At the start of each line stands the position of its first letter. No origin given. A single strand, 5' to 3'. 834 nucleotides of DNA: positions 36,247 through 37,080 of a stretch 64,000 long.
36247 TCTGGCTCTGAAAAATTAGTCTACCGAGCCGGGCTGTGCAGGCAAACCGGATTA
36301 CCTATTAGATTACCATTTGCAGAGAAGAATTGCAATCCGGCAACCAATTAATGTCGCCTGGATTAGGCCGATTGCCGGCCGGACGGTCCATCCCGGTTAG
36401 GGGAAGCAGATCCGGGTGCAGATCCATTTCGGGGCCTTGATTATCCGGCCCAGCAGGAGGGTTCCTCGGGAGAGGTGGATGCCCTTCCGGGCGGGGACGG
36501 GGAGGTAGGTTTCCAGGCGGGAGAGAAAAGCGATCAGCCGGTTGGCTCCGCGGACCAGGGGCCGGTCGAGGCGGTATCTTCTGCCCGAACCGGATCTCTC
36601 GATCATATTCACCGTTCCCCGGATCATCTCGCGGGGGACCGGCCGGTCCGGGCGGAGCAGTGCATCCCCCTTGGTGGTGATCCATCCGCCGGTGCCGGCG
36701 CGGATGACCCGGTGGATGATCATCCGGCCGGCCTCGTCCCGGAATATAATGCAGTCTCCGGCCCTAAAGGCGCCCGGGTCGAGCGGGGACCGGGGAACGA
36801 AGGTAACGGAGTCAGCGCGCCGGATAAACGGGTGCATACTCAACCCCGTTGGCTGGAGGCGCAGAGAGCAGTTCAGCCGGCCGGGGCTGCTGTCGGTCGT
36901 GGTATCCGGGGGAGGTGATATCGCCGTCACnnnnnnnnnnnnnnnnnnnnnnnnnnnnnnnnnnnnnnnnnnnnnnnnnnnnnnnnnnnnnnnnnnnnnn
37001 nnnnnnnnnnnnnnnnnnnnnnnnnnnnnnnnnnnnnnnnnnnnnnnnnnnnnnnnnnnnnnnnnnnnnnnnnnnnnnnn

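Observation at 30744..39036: RiPP-like peptide-modification cassette (PqqD-like RRE, nucleotidyltransferase, HprK-related kinase, rSAM/SPASM, two peptidases) embedded in the exopolysaccharide locus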

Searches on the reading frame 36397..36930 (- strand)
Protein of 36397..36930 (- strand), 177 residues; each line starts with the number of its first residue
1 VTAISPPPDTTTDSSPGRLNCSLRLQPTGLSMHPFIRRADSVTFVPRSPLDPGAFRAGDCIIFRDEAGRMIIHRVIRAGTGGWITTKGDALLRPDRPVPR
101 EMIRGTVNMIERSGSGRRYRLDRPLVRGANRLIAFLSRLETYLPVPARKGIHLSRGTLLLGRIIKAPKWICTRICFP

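Call 4: search_protein_families(library=pfam, proteins=[window:36397-36930:-], max_evalue=0.01)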
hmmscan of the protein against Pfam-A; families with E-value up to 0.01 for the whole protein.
window:36397-36930:- (177 aa): 0 families

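Call 5: search_protein_families(library=ncbifam, proteins=[window:36397-36930:-], max_evalue=0.01)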
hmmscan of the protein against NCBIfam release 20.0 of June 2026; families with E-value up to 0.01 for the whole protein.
window:36397-36930:- (177 aa): 2 families
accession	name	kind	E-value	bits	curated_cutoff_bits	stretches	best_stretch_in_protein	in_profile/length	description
TIGR02228.1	sigpep_I_arch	equivalog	1.3e-09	38.1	51.85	1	30-110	39-121/158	signal peptidase I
NF046067.1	SigPepSipWBacil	equivalog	0.0013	18.3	190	1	31-95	47-112/189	signal peptidase I SipW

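Call 63: search_solved_structures(query=A2, max_evalue=10, show_alignments=3)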
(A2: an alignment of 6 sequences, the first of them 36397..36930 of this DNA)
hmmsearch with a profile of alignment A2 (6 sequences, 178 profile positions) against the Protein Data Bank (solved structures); distinct sequences matched with E-value up to 10: 9.
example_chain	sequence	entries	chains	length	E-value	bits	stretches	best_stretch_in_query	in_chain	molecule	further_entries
7p2q_A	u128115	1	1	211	0.00011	24.9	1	24-98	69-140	Signal peptidase complex catalytic subunit SEC11C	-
7p2p_A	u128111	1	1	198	0.00032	23.4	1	24-96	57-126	Signal peptidase complex catalytic subunit SEC11A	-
9rjb_A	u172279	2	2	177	0.00081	22.1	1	24-96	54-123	Signal peptidase complex catalytic subunit SEC11A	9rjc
4wvh_A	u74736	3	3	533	0.065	15.9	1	21-89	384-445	Maltose-binding periplasmic protein,Signal peptidase IB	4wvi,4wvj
4nv4_A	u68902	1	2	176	0.079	15.6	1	21-99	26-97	Signal peptidase I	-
4wvg_A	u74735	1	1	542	0.38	13.4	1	21-89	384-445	Maltose-binding periplasmic protein,Signal peptidase IB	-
3p04_A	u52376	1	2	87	1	12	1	34-61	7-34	Uncharacterized BCR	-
6scq_A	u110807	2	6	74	1.2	11.8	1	34-61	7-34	Cell division protein SepF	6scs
7jro_j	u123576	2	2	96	1.5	11.5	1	113-143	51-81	COX7c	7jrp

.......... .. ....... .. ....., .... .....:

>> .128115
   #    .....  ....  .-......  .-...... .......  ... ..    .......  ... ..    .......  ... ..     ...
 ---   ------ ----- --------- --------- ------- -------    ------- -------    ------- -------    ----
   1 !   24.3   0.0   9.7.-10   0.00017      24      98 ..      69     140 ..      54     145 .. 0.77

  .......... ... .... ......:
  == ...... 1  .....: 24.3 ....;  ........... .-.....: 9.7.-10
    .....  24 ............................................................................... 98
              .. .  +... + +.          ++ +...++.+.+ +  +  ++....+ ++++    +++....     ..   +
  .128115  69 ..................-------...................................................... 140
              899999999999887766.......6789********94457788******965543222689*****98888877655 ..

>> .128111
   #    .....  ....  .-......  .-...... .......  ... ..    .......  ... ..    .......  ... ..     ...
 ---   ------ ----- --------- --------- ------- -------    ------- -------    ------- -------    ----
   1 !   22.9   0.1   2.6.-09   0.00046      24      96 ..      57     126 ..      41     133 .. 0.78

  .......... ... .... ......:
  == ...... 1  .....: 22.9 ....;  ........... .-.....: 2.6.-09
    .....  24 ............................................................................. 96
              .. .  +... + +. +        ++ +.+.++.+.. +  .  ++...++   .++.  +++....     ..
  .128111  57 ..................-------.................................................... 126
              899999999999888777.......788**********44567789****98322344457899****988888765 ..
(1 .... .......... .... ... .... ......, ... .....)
